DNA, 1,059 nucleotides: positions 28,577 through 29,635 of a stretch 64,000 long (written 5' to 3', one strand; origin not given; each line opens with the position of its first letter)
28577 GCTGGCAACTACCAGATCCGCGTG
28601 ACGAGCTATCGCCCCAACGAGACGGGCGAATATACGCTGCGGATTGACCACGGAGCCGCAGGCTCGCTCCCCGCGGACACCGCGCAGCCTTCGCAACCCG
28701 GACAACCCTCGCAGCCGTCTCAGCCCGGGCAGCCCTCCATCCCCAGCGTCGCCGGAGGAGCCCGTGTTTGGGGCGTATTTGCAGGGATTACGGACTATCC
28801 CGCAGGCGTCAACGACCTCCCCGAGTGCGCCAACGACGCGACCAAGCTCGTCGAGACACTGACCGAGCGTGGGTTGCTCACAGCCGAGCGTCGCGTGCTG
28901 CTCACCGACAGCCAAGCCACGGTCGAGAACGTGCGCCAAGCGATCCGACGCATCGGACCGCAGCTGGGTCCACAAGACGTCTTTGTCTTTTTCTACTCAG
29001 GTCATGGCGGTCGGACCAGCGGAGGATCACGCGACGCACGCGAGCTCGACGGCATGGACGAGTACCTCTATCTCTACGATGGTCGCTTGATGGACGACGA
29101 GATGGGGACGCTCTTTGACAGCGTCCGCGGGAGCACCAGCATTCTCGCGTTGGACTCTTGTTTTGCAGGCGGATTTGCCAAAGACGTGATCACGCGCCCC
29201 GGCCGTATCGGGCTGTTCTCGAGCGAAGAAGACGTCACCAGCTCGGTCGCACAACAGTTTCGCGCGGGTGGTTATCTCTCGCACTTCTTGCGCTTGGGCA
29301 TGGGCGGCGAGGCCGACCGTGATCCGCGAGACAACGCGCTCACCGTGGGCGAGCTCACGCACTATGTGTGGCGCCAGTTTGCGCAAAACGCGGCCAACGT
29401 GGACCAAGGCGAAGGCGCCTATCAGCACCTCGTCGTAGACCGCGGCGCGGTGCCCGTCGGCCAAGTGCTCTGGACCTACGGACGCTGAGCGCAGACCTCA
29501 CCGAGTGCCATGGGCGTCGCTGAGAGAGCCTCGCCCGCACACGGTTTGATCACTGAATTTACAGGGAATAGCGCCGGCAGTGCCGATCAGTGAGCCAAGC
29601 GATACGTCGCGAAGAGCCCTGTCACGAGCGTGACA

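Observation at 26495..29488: Lipoprotein combining five PPC-type repeats with a caspase (C14) catalytic domain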

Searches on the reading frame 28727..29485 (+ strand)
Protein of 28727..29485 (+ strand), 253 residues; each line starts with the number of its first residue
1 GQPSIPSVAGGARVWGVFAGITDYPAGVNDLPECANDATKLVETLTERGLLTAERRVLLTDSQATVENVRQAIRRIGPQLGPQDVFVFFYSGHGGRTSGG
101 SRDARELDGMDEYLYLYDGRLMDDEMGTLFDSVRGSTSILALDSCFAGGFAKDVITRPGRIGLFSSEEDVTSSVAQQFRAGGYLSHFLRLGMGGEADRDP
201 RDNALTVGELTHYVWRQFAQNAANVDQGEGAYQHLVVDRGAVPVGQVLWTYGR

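Call 9: search_solved_structures(query=window:28757-29485:+, max_evalue=1, show_alignments=3)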
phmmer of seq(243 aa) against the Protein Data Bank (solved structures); distinct sequences matched with E-value up to 1: 11.
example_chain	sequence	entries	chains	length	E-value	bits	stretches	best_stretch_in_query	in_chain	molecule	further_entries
3bij_A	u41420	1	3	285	4.1e-13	52.8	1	18-142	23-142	Uncharacterized protein GSU0716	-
6w8s_A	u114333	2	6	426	2.3e-10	43.7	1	8-159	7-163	Metacaspase-4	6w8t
7qp0_A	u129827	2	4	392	1.1e-09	41.5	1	10-139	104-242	Metacaspase-1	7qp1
6w8r_A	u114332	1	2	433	4.4e-09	39.6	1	8-159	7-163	Metacaspase-4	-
4f6o_A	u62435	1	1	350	4.8e-09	39.4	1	10-140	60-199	Metacaspase-1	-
4f6p_A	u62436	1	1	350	2.9e-08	36.9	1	10-137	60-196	Metacaspase-1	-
8a53_A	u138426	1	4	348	2.4e-06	30.6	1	12-141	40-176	Metacaspase-9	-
9n3d_A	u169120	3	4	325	4.7e-06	29.6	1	12-141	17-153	Metacaspase-9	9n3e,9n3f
4af8_A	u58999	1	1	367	2.3e-05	27.3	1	3-141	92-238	METACASPASE MCA2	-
4afr_A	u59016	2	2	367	5.3e-05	26.2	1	3-143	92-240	METACASPASE | METACASPASE MCA2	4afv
4afp_A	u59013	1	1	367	6.1e-05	26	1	3-141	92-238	METACASPASE MCA2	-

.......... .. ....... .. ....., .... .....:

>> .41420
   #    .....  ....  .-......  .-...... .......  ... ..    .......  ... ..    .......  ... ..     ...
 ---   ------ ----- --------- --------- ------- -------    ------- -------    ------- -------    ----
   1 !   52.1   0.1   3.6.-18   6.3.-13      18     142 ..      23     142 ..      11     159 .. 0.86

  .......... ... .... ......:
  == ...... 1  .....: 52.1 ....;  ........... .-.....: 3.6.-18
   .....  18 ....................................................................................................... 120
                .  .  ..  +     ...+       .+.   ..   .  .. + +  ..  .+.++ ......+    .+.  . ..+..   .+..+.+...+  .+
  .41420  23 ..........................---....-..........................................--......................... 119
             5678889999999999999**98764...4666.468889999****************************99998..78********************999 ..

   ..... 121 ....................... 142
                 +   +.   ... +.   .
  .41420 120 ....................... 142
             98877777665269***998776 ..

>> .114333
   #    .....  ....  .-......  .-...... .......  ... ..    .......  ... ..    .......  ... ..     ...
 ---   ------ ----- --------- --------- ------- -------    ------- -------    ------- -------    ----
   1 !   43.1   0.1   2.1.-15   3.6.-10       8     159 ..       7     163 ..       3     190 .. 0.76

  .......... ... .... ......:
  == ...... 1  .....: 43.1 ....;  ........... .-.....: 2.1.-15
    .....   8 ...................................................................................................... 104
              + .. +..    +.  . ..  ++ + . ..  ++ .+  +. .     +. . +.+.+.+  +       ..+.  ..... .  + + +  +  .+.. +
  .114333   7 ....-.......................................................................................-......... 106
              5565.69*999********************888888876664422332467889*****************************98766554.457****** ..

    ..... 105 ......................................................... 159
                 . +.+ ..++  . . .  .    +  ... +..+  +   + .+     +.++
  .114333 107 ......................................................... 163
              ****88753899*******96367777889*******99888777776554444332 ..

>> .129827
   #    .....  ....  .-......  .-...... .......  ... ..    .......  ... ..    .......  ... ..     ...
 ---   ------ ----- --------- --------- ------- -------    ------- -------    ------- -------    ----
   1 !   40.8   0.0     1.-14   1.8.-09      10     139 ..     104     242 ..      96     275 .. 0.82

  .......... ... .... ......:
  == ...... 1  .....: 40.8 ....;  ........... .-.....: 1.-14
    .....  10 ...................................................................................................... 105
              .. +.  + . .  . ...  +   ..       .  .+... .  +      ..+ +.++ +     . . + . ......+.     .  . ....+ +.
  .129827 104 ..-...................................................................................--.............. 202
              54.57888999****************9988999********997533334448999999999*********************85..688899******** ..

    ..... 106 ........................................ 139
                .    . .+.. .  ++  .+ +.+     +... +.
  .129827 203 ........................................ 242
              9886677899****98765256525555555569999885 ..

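Call 23: predict_structure(alignment_id=A1)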
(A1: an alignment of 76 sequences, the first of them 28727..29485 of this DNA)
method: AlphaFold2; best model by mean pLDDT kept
length: 253 residues; sequences in the alignment: 76
mean_pLDDT: 91.2   pTM: 0.90
mean pLDDT of the five models: 91.2, 91.1, 90.9, 90.8, 90.0
residues with pLDDT >= 90: 198; 70-90: 36; 50-70: 18; < 50: 1
segments of 3 or more residues with pLDDT < 50: none
pLDDT, mean of each block of 10 residues (from residue 1): 55 95 92 95 97 98 98 97 97 93 93 97 98 95 94 95 82 70 93 95 96 96 76 90 95 87
secondary structure, 60 per line:
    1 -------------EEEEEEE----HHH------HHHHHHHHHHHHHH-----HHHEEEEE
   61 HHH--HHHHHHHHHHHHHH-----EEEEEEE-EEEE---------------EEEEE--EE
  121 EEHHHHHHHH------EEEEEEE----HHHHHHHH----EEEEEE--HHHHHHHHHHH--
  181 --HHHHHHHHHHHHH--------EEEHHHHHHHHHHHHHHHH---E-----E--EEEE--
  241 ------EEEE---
elements in order: E14-20 H34-47 E56-60 H66-79 E85-91 E93-96 E112-116 E119-122 H123-130 E137-143 H148-155 E160-165 H168-178 H183-195 E204-206 H207-222 E235-238 E247-250
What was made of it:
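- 28763..29485 (+): Metacaspase-like Peptidase_C14 domain (residues 757-997). Catalytic His837 (nt 29003-29005) and Cys889 (nt 29159-29161). S1-pocket positions Cys778, Asp781, Ser835, Asp887. Ca2+-site positions Asp855, Asp867, Asp868 (and Asp897). Conserved FSSEED at 908-913. AF2 pLDDT 91.2, pTM 0.90 (call 23).
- Catalytic fold: AF2 pLDDT 91.2 (call 23).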

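Call 29: fold_search(model_id=the predicted structure, library=pdb)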
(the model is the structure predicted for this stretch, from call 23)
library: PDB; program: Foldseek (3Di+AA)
matches with E <= 10: 973; with E <= 0.001: 193
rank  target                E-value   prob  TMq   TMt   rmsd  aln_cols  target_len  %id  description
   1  7qp0_B                5.7e-13  1.00  0.63  0.61   5.8       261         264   24  Crystal structure of metacaspase from candida glabrata with magnesium (released 2023-01-11)
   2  7qp1_A                9.3e-13  1.00  0.63  0.62   5.7       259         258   25  Crystal structure of metacaspase from candida glabrata with calcium (released 2023-01-11)
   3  7qp1_B                1.3e-12  1.00  0.64  0.64   5.0       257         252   24  Crystal structure of metacaspase from candida glabrata with calcium (released 2023-01-11)
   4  7qp0_A                1.9e-12  1.00  0.64  0.62   5.5       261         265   26  Crystal structure of metacaspase from candida glabrata with magnesium (released 2023-01-11)
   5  3bij_B                6.6e-12  1.00  0.61  0.59   5.9       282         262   20  Crystal structure of protein GSU0716 from Geobacter sulfurreducens. Northeast Structural Genomics target GsR13 (released 2007-12-11)
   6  3bij_C                2.7e-11  1.00  0.59  0.57   6.5       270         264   18  Crystal structure of protein GSU0716 from Geobacter sulfurreducens. Northeast Structural Genomics target GsR13 (released 2007-12-11)
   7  4f6o                  5.4e-11  1.00  0.62  0.58   5.3       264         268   20  Crystal structure of the yeast metacaspase Yca1 (released 2012-07-11)
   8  3bij_A                6.1e-11  1.00  0.64  0.62   5.7       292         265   20  Crystal structure of protein GSU0716 from Geobacter sulfurreducens. Northeast Structural Genomics target GsR13 (released 2007-12-11)
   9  4f6p                  1.4e-10  1.00  0.62  0.60   5.1       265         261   20  Crystal structure of the yeast metacaspase Yca1 C276A mutant (released 2013-03-27)
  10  9n3e_B                3.0e-10  1.00  0.63  0.52   6.8       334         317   15  Crystal structure of Arabidopsis metacaspase 9 C147G at pH 5.5 (released 2025-06-11)
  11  9n3d                  7.1e-10  1.00  0.62  0.52   7.1       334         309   15  Crystal structure of Arabidopsis metacaspase 9 C147G at pH 4.2 (released 2025-06-11)
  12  9n3f                  8.0e-10  1.00  0.63  0.52   6.6       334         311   14  Crystal structure of Arabidopsis Metacaspase 9 C147G at pH 7.5 (released 2025-06-11)
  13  9n3e_A                8.0e-10  1.00  0.63  0.51   7.2       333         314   15  Crystal structure of Arabidopsis metacaspase 9 C147G at pH 5.5 (released 2025-06-11)
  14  8a53_C                9.0e-10  1.00  0.60  0.50   6.6       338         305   14  Crystal structure of AtMCA-IIf C147A (metacaspase 9) from Arabidopsis thaliana (released 2023-05-31)
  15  8a53_A                1.0e-09  1.00  0.61  0.52   6.5       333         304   14  Crystal structure of AtMCA-IIf C147A (metacaspase 9) from Arabidopsis thaliana (released 2023-05-31)
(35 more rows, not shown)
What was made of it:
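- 28763..29485 (+): Foldseek top hits are metacaspases and GSU0716, E down to 6e-13, TM 0.6-0.66 (call 29).
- On Peptidase family C14 (Pfam PF00656, caspase domain): The 50 listed are metacaspases, GSU0716 and MALT1 (call 29).
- On Metacaspases (C14B): Foldseek alignments span the whole 253-residue model against mature metacaspase chains (257-265 columns; call 29).
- Closest known: Type I metacaspases. Same: Caspase-hemoglobinase fold (best Foldseek hits, TM 0.6-0.66; call 29).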

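Call 32: search_protein_families(library=pfam, proteins=[window:28727-29485:+], max_evalue=0.1)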
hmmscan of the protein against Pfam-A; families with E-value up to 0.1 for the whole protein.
window:28727-29485:+ (253 aa): 1 family
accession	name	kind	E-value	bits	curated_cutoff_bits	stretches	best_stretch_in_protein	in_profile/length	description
PF00656.27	Peptidase_C14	-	3e-13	50.4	21.4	1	19-152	7-134/233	Caspase domain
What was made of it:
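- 28763..29485 (+): Pfam 50.4 bits vs GA 21.4 (call 32).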

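Call 33: find_related_loci(query=A1, collection=genome_contigs, flank=4500)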
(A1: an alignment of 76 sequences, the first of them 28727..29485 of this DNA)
Query A1 (253 aa) in genome_contigs; peptide patterns used: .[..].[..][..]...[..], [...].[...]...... (x = any residue, [..] = any of these).
598 stretches matched a pattern (row limit reached: there are more); 534 encode a relative of the query (tblastn E <= 1e-3); the best 80 are kept; 80 distinct loci.
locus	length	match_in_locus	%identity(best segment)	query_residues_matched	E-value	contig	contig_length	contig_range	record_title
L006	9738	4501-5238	84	8-253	7e-141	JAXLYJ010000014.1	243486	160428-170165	MAG: Polyangiales bacterium isolate STL-MYX10 C1.257.fa-14, whole genome shotgun sequence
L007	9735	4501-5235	84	9-253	4e-140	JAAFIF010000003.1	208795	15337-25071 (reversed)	MAG: Myxococcales bacterium isolate bin23.maxbin.ball.042 WN_Myxococcales_1_scaffold_96, whole genome shotgun sequence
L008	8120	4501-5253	81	2-253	1e-139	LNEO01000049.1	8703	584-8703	MAG: Deltaproteobacteria bacterium Ga0077539 Ga0077539_1045.1, whole genome shotgun sequence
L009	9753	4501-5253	82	2-253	3e-139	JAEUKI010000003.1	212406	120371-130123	MAG: Myxococcales bacterium isolate new MAG-91 k141_3215651, whole genome shotgun sequence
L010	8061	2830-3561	84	10-253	6e-137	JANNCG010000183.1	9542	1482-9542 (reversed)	MAG: Myxococcales bacterium isolate OTE_78_metabat_205 OTE_78_k141_987600, whole genome shotgun sequence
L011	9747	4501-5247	64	1-250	3e-107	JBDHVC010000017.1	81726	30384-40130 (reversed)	MAG: Sandaracinaceae bacterium isolate AS-MESO-3CA.302 NODE_1121_length_81726_cov_18.408015, whole genome shotgun sequen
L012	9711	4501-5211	72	11-249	6e-107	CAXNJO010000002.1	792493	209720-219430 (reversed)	MAG: Polyangiales bacterium isolate ME-04may21-LR-79 genome assembly, contig: ME-04may21-LR-C45, whole genome shotgun se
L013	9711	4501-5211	67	13-251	1e-106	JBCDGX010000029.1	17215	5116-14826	MAG: Myxococcota bacterium isolate P01_H01_bin.142 k141_85404_length_17215_cov_12.0000, whole genome shotgun sequence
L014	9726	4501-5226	67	10-253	1e-106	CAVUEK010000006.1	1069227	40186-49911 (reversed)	MAG: uncultured delta proteobacterium isolate MFD04944.bin.3.210 genome assembly, contig: contig_29597, whole genome sho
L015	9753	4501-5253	63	4-251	6e-106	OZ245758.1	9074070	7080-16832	MAG: Polyangiales bacterium isolate 1b4c1a86-0460-4abd-8bdf-cdfbe91d77c6 genome assembly, chromosome: 1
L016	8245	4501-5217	66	11-251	1e-105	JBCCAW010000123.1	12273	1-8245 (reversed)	MAG: Myxococcota bacterium isolate P01_A01_bin.20 k141_1016182_length_12273_cov_14.0000, whole genome shotgun sequence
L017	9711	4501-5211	66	13-251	1e-105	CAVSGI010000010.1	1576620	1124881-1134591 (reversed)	MAG: uncultured delta proteobacterium isolate MFD05684.bin.2.251 genome assembly, contig: contig_45738, whole genome sho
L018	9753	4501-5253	63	1-251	1e-105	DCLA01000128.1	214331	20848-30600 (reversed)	MAG TPA_asm: Myxococcales bacterium UBA1660 UBA1660_contig_2261, whole genome shotgun sequence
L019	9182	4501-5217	66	11-251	1e-104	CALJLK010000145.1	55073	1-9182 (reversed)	MAG TPA_asm: uncultured Sandaracinus sp. isolate SRR1506987_bin.180_CONCOCT_v1.1_MAG genome assembly, contig: ERZ761602.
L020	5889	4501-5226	64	6-249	6e-105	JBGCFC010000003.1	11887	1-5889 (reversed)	MAG: Sandaracinaceae bacterium isolate SGMAG-31 contig3, whole genome shotgun sequence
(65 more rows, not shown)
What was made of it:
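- Genomes carry two or more paralogues (call 33), as expected for enzymes with different specific targets.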

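Call 45: search_solved_structures(query=A1, max_evalue=0.001, show_alignments=4)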
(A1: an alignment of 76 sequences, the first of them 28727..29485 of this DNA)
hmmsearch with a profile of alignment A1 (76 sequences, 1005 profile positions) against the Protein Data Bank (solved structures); distinct sequences matched with E-value up to 0.001: 11.
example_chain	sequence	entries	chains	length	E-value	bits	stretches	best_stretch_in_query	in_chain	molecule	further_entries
3bij_A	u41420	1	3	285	3.6e-22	81.6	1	777-902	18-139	Uncharacterized protein GSU0716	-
4f6o_A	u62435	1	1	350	3.9e-22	81.5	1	746-901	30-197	Metacaspase-1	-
7qp0_A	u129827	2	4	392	2.1e-21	79.1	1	728-901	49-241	Metacaspase-1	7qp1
6w8s_A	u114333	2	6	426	1.8e-20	76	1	771-903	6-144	Metacaspase-4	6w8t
4f6p_A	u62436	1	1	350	3.8e-20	74.9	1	746-901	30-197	Metacaspase-1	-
6w8r_A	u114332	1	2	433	2e-18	69.3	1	771-903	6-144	Metacaspase-4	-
8a53_A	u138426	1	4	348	1.1e-15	60.2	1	761-903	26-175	Metacaspase-9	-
9n3d_A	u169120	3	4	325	3.5e-15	58.5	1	770-903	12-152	Metacaspase-9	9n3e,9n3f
4afr_A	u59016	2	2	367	8.1e-15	57.3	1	762-901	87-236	METACASPASE | METACASPASE MCA2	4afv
4af8_A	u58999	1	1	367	9.5e-15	57.1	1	762-901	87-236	METACASPASE MCA2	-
4afp_A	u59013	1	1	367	1e-14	57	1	762-901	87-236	METACASPASE MCA2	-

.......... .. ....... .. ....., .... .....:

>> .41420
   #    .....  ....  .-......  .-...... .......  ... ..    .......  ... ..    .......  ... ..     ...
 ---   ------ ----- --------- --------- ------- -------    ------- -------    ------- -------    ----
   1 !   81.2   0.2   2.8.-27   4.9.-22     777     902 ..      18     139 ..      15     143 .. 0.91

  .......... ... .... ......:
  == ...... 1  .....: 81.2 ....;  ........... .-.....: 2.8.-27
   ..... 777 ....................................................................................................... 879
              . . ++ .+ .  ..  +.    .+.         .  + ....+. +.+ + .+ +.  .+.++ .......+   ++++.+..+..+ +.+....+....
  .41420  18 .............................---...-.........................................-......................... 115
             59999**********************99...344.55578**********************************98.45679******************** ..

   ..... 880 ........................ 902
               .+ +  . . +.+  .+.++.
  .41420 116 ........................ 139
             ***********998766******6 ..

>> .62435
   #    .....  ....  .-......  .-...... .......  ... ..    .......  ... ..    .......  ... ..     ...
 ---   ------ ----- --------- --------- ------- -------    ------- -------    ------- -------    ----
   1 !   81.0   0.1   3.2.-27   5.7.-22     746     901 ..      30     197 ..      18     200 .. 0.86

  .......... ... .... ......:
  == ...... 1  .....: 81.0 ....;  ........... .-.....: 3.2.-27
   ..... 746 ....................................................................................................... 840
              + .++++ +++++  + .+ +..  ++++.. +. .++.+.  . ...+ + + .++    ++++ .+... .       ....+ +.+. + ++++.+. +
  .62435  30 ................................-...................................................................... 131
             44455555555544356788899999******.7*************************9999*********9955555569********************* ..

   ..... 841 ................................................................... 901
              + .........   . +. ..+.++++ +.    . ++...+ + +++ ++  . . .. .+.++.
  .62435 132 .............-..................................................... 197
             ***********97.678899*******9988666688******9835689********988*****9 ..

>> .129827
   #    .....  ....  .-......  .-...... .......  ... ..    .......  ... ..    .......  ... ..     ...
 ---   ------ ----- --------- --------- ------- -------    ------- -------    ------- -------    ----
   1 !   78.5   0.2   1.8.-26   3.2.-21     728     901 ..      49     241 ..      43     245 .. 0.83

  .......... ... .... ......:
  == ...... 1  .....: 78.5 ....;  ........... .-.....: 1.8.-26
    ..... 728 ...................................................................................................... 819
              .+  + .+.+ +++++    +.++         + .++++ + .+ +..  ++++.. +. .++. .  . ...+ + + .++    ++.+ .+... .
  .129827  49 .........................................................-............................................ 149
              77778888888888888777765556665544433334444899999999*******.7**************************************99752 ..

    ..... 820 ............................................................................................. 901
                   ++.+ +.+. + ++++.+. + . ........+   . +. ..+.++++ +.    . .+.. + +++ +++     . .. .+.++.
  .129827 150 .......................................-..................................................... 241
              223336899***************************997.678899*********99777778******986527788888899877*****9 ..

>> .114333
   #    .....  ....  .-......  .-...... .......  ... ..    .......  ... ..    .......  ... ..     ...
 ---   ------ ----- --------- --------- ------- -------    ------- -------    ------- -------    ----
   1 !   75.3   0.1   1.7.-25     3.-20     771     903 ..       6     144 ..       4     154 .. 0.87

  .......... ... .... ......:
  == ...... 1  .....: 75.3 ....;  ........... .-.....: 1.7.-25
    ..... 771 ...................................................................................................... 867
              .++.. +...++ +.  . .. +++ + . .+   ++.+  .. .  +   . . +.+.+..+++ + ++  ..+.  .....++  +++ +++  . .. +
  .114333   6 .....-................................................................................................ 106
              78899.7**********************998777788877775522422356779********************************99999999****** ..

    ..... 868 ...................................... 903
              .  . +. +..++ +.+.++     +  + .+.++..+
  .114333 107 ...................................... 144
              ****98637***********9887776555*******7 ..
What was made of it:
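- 28763..29485 (+): Sequence alignments (calls 9, 45).
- On Peptidase family C14 (Pfam PF00656, caspase domain): His837 and Cys889 align with the catalytic residues of GSU0716, Yca1, CgMCA-I and AtMC4 (calls 9, 45).
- On Metacaspases (C14B): Sequence and profile alignments end about 12 residues after Cys889 (calls 9, 45).
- Closest known: Type I metacaspases. Same: YSGHG and DxCxxG motifs are in register (calls 9, 45).
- Closest known: GSU0716 of Geobacter sulfurreducens. Same: Best sequence match among solved structures (E=4e-13 with the single sequence, 3.6e-22 with the profile; calls 9, 45).
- Checked: They align with the catalytic His and Cys of GSU0716, Yca1, C. glabrata metacaspase and AtMC4 (calls 9, 45).
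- Foldseek best hits are C. glabrata, yeast, Arabidopsis and T. brucei metacaspases and GSU0716, followed by MALT1 (call 29). phmmer and profile hits to the same structures have His and Cys in register (calls 9, 45). The sequence-profile alignments stop about 12 residues after Cys889 (call 45).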

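Call 55: search_protein_representatives(protein=window:28727-29485:+)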
Query: 253 residues. Proteins with E-value up to 0.001 (for the whole library): 10134; up to 1e-10: 1077; up to 1e-30: 256. The best 150 are listed.
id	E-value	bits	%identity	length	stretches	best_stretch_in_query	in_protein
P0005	5.8e-140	481.4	85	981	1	4-253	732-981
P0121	2.5e-117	407.3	73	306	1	1-251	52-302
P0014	2.1e-105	368.2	69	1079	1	3-251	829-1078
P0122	2.5e-100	351.6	66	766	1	6-252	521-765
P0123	4.1e-100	350.9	64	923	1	2-250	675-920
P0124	4.9e-100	350.6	64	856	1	8-252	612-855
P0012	4.9e-99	347.3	64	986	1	7-251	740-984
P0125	3.1e-97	341.5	62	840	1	6-253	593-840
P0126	3.4e-97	341.3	63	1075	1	1-251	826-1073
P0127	7.4e-97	340.2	65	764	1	4-251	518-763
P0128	5.9e-96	337.3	62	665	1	2-253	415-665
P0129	8.1e-95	333.5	63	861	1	8-251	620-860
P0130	9.4e-94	330.0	62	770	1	4-251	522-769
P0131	2.3e-92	325.5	62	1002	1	10-251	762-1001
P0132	2.8e-92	325.2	62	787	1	9-251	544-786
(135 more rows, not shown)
